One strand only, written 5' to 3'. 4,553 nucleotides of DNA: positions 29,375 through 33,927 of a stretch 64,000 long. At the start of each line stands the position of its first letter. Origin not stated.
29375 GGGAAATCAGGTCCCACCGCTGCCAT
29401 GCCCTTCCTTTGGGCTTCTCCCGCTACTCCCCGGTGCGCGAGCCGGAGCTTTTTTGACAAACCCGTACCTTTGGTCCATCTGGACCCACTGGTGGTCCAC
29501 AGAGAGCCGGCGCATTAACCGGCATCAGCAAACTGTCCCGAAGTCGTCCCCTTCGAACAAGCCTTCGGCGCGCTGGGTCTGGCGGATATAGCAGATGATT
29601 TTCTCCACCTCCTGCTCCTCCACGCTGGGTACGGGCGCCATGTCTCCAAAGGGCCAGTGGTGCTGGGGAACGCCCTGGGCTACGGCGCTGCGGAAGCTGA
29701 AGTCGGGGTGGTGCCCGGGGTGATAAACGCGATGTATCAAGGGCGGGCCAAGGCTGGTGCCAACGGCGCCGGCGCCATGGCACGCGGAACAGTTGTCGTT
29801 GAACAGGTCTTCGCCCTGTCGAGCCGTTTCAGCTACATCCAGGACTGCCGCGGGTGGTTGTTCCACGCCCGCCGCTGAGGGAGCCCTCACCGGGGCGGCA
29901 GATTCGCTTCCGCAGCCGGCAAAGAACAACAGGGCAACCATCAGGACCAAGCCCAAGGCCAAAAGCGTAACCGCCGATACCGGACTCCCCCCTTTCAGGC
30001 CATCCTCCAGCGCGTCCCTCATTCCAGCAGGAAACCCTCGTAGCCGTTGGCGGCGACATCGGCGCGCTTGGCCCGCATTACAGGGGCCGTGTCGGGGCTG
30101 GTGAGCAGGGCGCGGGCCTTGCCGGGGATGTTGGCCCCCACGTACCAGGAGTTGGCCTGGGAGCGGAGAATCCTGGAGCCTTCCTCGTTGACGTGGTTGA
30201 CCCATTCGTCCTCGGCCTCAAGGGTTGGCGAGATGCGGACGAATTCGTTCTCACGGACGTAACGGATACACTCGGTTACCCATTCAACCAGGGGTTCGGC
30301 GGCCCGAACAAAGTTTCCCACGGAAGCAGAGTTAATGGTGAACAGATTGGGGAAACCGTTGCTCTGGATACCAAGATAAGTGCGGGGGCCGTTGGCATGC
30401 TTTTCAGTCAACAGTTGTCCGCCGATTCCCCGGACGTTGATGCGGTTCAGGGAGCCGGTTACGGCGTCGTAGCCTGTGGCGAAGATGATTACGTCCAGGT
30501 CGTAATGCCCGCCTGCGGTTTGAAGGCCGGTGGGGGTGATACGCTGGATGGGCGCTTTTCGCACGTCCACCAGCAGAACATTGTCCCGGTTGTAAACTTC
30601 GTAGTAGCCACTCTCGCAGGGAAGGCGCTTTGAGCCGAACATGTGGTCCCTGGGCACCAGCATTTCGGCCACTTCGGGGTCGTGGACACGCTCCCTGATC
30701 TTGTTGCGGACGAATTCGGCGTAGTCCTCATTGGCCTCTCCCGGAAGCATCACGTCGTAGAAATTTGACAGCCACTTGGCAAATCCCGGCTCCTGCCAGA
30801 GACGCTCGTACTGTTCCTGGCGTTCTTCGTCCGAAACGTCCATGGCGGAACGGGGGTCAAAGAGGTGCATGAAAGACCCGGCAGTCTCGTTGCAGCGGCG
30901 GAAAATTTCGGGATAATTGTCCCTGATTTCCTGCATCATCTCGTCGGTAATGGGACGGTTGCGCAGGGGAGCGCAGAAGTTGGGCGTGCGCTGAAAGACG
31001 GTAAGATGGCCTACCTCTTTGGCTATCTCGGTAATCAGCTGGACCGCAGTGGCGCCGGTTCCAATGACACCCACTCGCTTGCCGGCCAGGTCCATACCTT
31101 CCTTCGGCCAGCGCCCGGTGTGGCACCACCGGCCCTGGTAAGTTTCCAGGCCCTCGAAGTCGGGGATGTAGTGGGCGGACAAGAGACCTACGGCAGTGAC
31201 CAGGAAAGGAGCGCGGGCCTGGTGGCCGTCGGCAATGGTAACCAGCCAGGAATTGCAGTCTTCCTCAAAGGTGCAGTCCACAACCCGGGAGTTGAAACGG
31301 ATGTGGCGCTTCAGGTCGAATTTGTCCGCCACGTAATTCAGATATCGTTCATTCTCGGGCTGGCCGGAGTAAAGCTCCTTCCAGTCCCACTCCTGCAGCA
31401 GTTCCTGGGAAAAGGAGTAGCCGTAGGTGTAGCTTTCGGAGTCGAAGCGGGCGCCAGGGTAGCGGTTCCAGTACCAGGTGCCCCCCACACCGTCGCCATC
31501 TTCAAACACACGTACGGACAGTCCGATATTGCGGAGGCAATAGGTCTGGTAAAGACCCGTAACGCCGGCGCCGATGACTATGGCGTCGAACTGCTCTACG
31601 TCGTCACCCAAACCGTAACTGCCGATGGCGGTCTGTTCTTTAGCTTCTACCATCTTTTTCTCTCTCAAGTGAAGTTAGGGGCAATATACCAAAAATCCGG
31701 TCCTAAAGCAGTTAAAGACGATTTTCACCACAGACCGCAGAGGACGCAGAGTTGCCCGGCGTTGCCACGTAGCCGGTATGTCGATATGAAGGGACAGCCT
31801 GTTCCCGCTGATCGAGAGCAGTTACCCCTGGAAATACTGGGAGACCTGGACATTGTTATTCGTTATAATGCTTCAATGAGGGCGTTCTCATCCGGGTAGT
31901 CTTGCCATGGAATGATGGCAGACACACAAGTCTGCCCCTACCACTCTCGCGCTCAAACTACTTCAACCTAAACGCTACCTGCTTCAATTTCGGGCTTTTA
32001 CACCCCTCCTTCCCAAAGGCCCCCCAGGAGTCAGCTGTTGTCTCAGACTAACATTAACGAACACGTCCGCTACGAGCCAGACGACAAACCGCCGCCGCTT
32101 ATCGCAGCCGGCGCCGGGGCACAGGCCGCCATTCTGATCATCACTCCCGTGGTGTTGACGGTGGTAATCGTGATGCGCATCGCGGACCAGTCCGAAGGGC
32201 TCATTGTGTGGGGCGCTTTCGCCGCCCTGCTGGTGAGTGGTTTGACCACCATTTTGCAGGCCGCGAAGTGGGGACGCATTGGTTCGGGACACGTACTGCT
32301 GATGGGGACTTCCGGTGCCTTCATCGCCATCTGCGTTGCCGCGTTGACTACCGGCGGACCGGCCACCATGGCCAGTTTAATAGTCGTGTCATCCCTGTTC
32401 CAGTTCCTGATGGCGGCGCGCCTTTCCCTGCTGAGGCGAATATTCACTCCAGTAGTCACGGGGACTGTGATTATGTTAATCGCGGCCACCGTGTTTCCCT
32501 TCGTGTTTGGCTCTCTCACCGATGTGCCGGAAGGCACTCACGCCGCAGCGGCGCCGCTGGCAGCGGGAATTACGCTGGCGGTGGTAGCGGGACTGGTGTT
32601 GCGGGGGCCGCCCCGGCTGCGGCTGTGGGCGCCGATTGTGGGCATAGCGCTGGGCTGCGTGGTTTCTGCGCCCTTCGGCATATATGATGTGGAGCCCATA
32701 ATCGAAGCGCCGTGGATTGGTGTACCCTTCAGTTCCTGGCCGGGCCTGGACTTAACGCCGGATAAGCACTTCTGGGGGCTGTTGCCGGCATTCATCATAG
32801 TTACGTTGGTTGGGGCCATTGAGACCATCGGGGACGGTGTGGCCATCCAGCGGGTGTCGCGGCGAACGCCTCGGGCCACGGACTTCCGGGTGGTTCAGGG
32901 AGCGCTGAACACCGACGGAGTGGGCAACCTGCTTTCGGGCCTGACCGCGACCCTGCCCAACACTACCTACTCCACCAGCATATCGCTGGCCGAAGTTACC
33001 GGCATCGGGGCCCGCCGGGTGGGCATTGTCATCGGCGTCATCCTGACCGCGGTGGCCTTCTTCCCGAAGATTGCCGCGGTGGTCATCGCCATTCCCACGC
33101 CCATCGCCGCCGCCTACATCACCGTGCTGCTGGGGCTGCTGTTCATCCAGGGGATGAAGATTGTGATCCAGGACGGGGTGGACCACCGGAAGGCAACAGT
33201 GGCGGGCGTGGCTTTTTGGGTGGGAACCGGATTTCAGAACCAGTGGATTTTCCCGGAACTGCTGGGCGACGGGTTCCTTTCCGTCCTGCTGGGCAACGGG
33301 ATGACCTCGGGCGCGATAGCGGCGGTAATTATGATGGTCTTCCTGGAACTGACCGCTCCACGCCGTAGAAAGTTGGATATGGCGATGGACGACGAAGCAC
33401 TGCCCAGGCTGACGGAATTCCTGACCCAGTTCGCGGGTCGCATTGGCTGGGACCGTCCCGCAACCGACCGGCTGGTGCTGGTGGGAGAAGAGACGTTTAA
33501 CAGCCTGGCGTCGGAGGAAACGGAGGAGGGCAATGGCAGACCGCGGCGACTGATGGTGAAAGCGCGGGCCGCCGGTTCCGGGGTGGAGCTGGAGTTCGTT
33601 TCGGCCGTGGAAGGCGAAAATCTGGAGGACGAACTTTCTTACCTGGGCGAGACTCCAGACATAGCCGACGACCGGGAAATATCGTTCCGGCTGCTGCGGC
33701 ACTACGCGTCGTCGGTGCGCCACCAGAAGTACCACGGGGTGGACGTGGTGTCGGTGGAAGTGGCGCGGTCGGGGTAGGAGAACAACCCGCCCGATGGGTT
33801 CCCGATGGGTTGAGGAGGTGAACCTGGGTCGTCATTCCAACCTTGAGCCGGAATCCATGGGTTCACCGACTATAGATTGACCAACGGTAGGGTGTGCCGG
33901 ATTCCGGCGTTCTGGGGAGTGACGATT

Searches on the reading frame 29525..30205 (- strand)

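Call 22: search_protein_families(library=pfam, proteins=[window:29525-30205:-], max_evalue=0.001)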
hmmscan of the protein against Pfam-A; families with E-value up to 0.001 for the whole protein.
window:29525-30205:- (226 aa): 2 families
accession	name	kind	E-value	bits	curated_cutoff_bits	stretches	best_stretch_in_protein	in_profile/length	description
PF00034.26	Cytochrom_C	-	5.2e-10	41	21.3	1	129-210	2-89/90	Cytochrome c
PF13442.11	Cytochrome_CBB3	-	7.1e-08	33.1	27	1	127-207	2-68/68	Cytochrome C oxidase, cbb3-type, subunit III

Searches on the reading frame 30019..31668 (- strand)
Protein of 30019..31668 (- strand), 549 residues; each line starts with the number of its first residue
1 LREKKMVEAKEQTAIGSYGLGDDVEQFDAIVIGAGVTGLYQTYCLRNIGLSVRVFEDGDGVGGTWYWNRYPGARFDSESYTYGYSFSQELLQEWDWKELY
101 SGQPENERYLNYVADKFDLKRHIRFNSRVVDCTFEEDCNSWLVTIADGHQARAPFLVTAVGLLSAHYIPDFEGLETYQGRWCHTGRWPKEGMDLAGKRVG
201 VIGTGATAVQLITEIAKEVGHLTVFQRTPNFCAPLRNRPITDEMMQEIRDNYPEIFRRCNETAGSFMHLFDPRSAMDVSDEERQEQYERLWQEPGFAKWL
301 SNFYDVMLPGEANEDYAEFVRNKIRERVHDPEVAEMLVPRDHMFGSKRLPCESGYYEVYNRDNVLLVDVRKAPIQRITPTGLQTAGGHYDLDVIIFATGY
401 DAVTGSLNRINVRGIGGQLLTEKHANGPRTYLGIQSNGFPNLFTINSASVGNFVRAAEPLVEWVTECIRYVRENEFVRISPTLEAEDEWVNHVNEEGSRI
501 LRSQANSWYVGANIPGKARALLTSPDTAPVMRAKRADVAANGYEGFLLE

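Call 22: search_protein_families(library=pfam, proteins=[window:30019-31668:-], max_evalue=0.001)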
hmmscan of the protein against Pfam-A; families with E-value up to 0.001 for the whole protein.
window:30019-31668:- (549 aa): 7 families
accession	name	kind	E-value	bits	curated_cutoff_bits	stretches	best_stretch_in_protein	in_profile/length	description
PF00743.25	FMO-like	-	4e-15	55.7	22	1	30-224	5-211/532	Flavin-binding monooxygenase-like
PF13738.12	Pyr_redox_3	-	1.8e-10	41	30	1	30-230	1-198/305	Pyridine nucleotide-disulphide oxidoreductase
PF13450.12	NAD_binding_8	-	1.1e-09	38.8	21.9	1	31-81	1-51/68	NAD(P)-binding Rossmann-like domain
PF01266.30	DAO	-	1.4e-08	35.1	27.9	1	28-68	1-42/353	FAD dependent oxidoreductase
PF07992.20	Pyr_redox_2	-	2.4e-08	34.2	26.1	1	28-251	2-196/291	Pyridine nucleotide-disulphide oxidoreductase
PF13434.12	Lys_Orn_oxgnase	-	5.3e-08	32.8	21.3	1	103-246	94-239/339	L-lysine 6-monooxygenase/L-ornithine 5-monooxygenase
PF00070.33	Pyr_redox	-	2e-06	28.7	22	0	198-252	1-54/82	Pyridine nucleotide-disulphide oxidoreductase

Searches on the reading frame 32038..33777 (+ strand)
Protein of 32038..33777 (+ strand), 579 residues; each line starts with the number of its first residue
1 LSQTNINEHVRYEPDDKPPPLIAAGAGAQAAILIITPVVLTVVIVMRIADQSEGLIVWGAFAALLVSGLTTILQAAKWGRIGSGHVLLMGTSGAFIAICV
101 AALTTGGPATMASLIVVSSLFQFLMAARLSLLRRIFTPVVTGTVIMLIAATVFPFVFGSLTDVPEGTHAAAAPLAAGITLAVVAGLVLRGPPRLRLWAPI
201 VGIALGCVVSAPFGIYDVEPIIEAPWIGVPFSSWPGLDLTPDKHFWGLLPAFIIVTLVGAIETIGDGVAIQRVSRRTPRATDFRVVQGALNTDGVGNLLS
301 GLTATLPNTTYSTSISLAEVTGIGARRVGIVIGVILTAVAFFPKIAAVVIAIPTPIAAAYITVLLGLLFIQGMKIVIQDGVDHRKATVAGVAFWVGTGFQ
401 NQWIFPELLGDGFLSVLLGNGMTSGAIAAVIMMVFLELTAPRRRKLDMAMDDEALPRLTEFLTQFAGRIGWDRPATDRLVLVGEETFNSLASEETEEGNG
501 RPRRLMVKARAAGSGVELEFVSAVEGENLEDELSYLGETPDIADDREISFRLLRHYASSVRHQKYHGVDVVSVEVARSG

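Call 22: search_protein_families(library=pfam, proteins=[window:32038-33777:+], max_evalue=0.001)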
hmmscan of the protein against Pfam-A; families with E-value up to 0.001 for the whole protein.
window:32038-33777:+ (579 aa): 1 family
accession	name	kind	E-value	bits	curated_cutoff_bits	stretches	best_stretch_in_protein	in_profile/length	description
PF00860.26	Xan_ur_permease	-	1.7e-42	145.9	27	1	26-398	6-382/389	Permease family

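Call 53: find_homologous_proteins(query=window:32038-33777:+, max_evalue=1e-20)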
Query window:32038-33777:+ (579 aa): 4783 proteins with E <= 1e-20 among 8000 candidates; the best 120 are listed.
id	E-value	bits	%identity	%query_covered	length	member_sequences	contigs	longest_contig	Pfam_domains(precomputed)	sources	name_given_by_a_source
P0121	0.0e+0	1138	91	100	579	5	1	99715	PF00860.27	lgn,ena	-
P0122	0.0e+0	1046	82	100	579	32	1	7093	PF00860.27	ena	-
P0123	0.0e+0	1034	81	100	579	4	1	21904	PF00860.27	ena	-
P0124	0.0e+0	1033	80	100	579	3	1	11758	PF00860.27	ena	-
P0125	0.0e+0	1013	79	100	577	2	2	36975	PF00860.27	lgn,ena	-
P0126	0.0e+0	1012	80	100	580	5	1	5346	PF00860.27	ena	-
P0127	3.7e-297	1004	79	100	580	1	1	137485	PF00860.27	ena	-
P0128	8.2e-297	1003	79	100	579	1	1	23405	PF00860.27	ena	-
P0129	2.8e-296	1002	80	99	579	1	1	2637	PF00860.27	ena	-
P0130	7.5e-296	1000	78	99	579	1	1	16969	PF00860.27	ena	-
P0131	2.9e-295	998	79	99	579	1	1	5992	PF00860.27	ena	-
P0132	1.8e-294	996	79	100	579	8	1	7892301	PF00860.27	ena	-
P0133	5.7e-294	994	79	99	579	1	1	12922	PF00860.27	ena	-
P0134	5.1e-293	991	78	99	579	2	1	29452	PF00860.27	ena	-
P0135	1.1e-292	990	79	99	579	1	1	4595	PF00860.27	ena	-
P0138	4.3e-291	984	78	99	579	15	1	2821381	PF00860.27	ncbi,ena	-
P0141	2.4e-287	972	77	99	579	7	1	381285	PF00860.27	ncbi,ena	-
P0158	1.2e-277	940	73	100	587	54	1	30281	PF00860.27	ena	-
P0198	1.3e-273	927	73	99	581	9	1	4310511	PF00860.27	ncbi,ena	-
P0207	3.4e-273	925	73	98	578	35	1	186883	PF00860.27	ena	-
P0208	5.8e-273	925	73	99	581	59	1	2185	PF00860.27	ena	-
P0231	6.5e-271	918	73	99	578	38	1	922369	PF00860.27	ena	-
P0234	8.7e-271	917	73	100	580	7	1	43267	PF00860.27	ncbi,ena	-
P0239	1.9e-270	916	72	100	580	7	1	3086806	PF00860.27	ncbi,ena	-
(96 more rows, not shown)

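Call 54: find_encoding_contigs(protein=P0121, flank=10000, max_places=3)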
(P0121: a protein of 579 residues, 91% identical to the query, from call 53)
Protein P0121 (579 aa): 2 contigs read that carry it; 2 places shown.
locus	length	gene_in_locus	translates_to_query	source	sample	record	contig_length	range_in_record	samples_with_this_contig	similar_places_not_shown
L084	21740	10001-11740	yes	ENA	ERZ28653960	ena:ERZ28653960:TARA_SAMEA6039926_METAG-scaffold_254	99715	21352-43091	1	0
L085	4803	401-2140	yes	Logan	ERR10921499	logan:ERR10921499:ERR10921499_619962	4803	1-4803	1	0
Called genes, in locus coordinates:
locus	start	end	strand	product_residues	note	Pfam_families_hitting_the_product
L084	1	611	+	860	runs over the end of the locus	PF04851:ResIII, PF00270:DEAD (weak), PF00271:Helicase_C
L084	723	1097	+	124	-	PF13340:DUF4096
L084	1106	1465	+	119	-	PF01609:DDE_Tnp_1, PF13612:DDE_Tnp_1_3 (weak)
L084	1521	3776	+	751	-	PF17200:sCache_2 (faint), PF17203:sCache_3_2 (faint), PF08269:dCache_2 (faint)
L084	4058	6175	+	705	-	PF04264:YceI, PF03712:Cu2_monoox_C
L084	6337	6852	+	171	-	-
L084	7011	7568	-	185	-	PF00034:Cytochrom_C, PF13442:Cytochrome_CBB3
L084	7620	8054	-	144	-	PF13442:Cytochrome_CBB3, PF00034:Cytochrom_C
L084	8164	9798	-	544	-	PF00070:Pyr_redox (faint), PF00743:FMO-like, PF01266:DAO (faint), PF07992:Pyr_redox_2 (weak), PF13450:NAD_binding_8, PF13738:Pyr_redox_3, PF13434:Lys_Orn_oxgnase (weak)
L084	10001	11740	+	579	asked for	PF00860:Xan_ur_permease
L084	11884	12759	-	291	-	PF00561:Abhydrolase_1, PF12146:Hydrolase_4, PF12697:Abhydrolase_6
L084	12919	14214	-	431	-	PF02310:B12-binding, PF04055:Radical_SAM (weak)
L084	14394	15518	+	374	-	PF04909:Amidohydro_2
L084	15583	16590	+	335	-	PF04909:Amidohydro_2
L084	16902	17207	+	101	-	PF04255:DUF433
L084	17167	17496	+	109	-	-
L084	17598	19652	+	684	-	PF00596:Aldolase_II, PF00106:adh_short, PF08659:KR, PF13561:adh_short_C2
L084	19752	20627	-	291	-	PF08450:SGL (faint), PF17170:DUF5128 (weak), PF01436:NHL (weak)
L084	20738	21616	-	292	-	PF01436:NHL (faint), PF17170:DUF5128 (faint)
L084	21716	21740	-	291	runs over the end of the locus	PF00561:Abhydrolase_1, PF12146:Hydrolase_4, PF12697:Abhydrolase_6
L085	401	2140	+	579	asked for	PF00860:Xan_ur_permease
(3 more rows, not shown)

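Call 77: list_cluster_members(proteins=[P0138, P0141, P0198, P0234, P0239, P0158, P0208, P0231, P0122, P0207])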
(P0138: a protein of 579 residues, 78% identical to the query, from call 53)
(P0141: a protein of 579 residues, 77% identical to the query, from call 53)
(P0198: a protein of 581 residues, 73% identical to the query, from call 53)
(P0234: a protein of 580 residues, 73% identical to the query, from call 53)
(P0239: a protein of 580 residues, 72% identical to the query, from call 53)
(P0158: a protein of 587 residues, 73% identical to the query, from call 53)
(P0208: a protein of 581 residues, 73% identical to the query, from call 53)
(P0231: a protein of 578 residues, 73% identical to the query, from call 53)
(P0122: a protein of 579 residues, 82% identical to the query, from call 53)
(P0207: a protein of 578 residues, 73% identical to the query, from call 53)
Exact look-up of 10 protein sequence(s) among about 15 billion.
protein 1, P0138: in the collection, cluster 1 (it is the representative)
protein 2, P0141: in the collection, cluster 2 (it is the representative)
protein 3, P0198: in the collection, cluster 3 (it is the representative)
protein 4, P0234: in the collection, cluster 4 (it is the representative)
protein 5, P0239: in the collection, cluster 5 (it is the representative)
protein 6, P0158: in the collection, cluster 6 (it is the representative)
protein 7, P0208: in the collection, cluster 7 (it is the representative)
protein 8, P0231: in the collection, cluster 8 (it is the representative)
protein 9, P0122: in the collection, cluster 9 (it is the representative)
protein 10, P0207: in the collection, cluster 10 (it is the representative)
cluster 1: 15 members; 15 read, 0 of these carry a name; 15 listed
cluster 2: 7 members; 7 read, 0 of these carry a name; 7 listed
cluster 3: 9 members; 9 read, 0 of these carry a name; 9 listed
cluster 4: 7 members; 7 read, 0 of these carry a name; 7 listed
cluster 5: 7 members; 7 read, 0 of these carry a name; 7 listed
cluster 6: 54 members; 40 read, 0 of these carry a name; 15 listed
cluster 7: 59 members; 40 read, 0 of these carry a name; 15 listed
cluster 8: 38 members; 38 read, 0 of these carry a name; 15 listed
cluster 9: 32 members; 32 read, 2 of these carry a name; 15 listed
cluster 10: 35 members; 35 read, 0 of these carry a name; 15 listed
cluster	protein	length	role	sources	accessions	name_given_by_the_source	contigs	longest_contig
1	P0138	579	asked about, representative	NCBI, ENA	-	-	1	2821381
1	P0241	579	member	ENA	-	-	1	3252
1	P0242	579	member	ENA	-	-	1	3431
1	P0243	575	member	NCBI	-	-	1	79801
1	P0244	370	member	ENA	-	-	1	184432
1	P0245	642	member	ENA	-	-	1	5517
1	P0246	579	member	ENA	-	-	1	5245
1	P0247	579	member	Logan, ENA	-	-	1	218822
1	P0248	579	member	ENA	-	-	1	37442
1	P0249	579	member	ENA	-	-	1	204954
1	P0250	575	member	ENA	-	-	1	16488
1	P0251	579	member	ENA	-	-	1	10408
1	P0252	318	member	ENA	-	-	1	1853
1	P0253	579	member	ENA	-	-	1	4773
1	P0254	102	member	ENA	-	-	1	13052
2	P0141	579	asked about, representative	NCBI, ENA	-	-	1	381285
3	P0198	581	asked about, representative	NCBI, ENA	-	-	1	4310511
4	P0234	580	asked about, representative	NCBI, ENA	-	-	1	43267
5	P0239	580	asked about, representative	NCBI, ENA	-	-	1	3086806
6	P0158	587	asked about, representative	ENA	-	-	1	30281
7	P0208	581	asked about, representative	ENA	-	-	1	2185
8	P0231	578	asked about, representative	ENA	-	-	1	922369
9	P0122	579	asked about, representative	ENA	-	-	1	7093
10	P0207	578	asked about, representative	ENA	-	-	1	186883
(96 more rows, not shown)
